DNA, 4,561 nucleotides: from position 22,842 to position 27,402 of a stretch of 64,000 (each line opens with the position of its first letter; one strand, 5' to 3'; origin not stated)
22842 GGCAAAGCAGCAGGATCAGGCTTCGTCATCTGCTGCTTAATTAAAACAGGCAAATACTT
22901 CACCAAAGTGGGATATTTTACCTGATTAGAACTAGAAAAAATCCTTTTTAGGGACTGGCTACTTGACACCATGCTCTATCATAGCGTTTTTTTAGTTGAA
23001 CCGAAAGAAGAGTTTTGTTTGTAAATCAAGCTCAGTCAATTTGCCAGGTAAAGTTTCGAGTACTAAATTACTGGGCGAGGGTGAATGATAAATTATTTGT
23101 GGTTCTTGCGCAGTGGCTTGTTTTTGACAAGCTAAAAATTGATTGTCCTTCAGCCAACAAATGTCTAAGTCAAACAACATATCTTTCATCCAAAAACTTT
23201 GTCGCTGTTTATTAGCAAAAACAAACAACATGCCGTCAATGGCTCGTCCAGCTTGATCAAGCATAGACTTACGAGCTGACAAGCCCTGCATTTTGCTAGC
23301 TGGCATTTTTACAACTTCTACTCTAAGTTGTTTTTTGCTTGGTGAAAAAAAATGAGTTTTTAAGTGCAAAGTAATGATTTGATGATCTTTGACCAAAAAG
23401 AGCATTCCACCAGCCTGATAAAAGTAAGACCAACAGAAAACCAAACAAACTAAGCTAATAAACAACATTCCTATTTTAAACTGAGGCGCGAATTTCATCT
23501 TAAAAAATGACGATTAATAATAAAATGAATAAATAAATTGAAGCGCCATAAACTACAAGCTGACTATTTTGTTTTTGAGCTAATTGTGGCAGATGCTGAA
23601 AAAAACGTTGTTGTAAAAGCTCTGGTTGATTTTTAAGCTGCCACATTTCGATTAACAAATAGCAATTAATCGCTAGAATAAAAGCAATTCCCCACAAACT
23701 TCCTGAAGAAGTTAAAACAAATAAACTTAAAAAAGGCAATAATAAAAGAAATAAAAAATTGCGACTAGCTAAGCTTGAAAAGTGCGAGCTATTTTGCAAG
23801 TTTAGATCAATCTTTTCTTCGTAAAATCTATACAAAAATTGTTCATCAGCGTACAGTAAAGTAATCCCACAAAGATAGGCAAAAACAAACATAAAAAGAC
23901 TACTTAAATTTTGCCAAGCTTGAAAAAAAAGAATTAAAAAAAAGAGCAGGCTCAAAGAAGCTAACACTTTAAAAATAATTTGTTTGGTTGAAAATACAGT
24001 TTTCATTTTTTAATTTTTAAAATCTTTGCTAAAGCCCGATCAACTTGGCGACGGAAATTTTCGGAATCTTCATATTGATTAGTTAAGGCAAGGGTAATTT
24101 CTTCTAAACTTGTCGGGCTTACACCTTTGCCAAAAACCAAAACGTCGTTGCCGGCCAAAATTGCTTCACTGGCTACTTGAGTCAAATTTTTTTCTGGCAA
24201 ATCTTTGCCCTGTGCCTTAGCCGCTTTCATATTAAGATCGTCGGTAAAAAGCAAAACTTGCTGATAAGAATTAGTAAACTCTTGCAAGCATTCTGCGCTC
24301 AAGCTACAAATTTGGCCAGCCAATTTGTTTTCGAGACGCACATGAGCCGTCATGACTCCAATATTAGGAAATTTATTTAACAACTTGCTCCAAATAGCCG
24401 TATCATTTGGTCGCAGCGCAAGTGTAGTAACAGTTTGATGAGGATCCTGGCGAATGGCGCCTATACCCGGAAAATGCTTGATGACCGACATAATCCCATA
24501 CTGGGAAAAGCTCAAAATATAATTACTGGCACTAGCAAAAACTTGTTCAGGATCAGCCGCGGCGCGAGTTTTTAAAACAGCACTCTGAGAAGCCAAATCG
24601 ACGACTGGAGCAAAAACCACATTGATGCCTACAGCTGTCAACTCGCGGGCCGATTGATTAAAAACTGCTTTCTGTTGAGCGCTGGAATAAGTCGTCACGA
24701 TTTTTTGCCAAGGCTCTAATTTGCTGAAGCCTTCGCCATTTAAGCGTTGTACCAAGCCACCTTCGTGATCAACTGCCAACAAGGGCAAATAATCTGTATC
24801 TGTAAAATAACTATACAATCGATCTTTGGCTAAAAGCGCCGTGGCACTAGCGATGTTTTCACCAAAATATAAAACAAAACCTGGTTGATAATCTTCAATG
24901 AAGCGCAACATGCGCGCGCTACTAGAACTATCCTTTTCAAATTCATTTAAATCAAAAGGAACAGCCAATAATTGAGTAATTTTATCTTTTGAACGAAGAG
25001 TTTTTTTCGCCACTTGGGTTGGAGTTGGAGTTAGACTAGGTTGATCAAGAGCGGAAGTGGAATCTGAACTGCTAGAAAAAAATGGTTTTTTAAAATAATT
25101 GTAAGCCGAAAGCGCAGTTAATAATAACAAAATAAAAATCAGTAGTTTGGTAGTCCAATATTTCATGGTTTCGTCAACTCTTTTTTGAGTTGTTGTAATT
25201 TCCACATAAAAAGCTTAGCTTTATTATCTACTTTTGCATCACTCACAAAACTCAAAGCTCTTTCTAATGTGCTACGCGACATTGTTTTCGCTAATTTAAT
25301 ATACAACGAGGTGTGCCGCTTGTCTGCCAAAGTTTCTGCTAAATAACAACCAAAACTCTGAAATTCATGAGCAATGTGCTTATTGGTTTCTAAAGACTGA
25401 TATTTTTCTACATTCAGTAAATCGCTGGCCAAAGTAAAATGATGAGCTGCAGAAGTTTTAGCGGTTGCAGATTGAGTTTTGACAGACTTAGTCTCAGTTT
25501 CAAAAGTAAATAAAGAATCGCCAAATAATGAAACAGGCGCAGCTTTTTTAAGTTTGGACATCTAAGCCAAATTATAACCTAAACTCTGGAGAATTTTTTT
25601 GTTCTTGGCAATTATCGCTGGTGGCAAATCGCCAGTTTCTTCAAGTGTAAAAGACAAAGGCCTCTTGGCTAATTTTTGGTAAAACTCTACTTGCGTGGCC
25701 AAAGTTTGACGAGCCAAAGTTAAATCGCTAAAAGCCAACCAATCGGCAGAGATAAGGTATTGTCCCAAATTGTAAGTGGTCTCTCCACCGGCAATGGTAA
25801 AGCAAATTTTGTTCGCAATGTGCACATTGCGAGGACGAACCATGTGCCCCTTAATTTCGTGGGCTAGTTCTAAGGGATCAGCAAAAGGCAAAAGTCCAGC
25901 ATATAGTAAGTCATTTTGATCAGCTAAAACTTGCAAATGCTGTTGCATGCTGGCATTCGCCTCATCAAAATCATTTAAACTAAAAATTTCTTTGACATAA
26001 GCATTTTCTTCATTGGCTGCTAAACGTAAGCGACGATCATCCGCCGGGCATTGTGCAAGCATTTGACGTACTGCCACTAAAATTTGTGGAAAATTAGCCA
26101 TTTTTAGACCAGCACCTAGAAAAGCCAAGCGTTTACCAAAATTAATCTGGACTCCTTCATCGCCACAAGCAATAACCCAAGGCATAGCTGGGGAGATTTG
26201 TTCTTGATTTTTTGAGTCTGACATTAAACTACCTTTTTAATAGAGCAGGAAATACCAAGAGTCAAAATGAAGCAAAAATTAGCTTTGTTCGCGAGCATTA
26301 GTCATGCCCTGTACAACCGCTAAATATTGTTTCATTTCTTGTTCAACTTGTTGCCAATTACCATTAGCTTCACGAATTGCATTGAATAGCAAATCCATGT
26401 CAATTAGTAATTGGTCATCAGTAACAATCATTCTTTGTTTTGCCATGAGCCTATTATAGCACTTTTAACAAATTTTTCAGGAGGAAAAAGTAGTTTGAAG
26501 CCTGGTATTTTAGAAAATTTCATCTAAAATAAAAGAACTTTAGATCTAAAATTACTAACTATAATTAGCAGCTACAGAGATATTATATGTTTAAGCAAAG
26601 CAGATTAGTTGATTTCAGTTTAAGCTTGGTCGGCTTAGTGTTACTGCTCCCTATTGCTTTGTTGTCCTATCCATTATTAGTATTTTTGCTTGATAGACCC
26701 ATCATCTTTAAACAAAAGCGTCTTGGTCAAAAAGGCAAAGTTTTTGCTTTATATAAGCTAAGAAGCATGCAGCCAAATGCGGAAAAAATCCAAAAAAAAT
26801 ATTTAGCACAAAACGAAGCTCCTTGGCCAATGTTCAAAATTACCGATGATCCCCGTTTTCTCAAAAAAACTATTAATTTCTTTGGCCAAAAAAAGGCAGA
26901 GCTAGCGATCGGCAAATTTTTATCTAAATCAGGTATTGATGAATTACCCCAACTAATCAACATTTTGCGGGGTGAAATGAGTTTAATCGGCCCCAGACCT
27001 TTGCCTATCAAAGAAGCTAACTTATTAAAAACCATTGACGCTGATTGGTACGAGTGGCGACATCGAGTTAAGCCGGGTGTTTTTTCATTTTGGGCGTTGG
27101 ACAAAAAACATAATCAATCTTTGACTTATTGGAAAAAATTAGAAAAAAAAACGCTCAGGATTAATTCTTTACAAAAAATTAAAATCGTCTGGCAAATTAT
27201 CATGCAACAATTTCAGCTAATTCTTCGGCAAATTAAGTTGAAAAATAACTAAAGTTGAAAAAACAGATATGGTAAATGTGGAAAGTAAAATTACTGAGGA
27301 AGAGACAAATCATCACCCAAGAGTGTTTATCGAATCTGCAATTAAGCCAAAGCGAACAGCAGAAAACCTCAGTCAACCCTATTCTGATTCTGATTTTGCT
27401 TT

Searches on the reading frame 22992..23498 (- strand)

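Call 10: search_protein_families(library=pfam, proteins=[window:22992-23498:-], max_evalue=0.01)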
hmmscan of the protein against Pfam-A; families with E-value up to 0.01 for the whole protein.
window:22992-23498:- (168 aa): 1 family
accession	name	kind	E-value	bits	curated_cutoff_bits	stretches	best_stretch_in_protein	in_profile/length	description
PF02643.20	DUF192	-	2.6e-17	63.2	27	1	59-160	2-89/96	Uncharacterized ACR, COG1430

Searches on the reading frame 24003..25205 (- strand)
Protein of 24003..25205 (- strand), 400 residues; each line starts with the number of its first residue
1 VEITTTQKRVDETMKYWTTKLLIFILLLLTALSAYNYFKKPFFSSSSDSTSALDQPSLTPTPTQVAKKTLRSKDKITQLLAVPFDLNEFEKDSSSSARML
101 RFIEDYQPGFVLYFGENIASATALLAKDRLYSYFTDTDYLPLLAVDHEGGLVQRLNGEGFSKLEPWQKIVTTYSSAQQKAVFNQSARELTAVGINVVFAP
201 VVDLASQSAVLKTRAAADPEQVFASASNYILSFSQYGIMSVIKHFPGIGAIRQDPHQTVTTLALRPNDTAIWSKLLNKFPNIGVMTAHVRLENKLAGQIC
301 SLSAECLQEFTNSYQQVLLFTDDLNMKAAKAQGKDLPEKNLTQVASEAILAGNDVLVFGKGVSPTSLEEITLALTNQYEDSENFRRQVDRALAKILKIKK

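Call 10: search_protein_families(library=pfam, proteins=[window:24003-25205:-], max_evalue=0.01)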
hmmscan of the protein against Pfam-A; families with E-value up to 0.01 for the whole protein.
window:24003-25205:- (400 aa): 1 family
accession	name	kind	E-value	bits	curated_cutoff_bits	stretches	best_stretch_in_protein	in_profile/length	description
PF00933.27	Glyco_hydro_3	-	4.6e-27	95.7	27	1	74-390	4-312/316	Glycosyl hydrolase family 3 N terminal domain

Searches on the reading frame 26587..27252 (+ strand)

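Call 16: search_protein_families(library=pfam, proteins=[window:26587-27252:+], max_evalue=0.001)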
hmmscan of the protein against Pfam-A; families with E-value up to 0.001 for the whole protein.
window:26587-27252:+ (221 aa): 1 family
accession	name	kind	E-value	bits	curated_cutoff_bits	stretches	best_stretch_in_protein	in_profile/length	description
PF02397.22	Bac_transf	-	2e-40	138.6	27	1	6-205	2-174/179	Bacterial sugar transferase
